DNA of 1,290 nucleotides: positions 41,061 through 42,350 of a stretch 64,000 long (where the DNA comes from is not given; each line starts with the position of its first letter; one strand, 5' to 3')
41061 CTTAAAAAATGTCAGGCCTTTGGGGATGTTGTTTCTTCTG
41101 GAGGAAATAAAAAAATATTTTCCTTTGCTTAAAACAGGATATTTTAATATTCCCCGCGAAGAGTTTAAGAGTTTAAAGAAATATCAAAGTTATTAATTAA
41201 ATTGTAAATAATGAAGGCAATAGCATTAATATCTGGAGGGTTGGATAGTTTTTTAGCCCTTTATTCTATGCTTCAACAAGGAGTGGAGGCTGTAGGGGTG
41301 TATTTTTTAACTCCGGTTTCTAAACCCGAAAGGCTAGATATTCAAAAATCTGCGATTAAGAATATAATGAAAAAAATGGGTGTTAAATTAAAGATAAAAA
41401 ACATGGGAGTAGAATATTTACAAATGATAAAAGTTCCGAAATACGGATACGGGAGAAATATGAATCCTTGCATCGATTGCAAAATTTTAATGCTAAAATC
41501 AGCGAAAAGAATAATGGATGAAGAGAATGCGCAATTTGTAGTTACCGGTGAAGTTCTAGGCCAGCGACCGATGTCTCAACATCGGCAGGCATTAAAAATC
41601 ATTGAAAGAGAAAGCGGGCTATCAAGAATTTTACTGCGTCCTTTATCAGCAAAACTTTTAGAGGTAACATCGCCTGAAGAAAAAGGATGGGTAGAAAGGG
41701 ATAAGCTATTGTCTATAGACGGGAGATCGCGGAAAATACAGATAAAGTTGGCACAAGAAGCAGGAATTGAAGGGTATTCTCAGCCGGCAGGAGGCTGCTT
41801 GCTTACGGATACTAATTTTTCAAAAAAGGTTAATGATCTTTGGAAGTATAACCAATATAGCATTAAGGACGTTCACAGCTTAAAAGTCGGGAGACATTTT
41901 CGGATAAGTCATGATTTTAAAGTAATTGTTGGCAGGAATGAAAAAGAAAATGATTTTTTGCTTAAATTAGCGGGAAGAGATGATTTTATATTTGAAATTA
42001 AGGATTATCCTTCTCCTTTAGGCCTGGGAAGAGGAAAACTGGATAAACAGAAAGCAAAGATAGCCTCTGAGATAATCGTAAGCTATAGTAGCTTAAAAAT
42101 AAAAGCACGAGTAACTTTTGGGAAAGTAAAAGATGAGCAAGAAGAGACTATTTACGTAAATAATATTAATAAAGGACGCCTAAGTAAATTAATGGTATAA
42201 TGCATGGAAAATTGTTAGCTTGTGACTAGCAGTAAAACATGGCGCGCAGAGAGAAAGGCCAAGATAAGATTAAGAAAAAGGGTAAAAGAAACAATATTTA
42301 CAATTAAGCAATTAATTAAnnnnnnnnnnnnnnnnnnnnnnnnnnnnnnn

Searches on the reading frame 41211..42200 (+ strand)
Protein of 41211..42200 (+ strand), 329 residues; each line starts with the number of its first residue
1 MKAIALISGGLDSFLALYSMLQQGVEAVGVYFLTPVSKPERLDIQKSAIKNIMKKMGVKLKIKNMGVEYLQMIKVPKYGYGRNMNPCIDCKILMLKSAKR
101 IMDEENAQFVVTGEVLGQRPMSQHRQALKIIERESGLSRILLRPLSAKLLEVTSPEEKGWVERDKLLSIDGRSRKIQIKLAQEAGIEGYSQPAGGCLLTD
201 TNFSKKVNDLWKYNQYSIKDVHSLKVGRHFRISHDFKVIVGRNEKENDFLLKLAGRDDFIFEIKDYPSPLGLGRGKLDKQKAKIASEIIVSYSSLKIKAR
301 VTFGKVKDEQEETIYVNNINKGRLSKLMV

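Call 56: search_protein_families(library=pfam, proteins=[window:41211-42200:+], max_evalue=0.00001)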
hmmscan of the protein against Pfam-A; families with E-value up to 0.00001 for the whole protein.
window:41211-42200:+ (329 aa): 3 families
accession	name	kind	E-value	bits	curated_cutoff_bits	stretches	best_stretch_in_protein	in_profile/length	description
PF18297.6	NFACT-R_2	-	1.2e-20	74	26.9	1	227-326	1-102/104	NFACT protein RNA binding domain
PF02568.20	ThiI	-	1.3e-16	61.2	20.5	1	2-145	5-144/197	Thiamine biosynthesis protein (ThiI)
PF03054.22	tRNA_Me_trans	-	3.4e-07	30.5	20.6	1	2-114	2-126/202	tRNA methyl transferase HUP domain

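Call 81: search_protein_families(library=ncbifam, proteins=[window:41211-42197:+], max_evalue=1e-8)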
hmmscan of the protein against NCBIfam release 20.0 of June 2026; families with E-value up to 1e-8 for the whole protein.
window:41211-42197:+ (329 aa): 3 families
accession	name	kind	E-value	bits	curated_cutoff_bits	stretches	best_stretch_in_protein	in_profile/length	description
NF006222.0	PRK08349.1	subfamily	3.5e-18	66.2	251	1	1-145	1-141/198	hypothetical protein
TIGR00342.1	TIGR00342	equivalog_domain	1e-16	61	264.5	1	2-145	174-312/373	tRNA uracil 4-sulfurtransferase ThiI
TIGR00420.1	trmU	equivalog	3.4e-09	36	236.95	1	2-115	2-126/351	tRNA 2-thiouridine(34) synthase MnmA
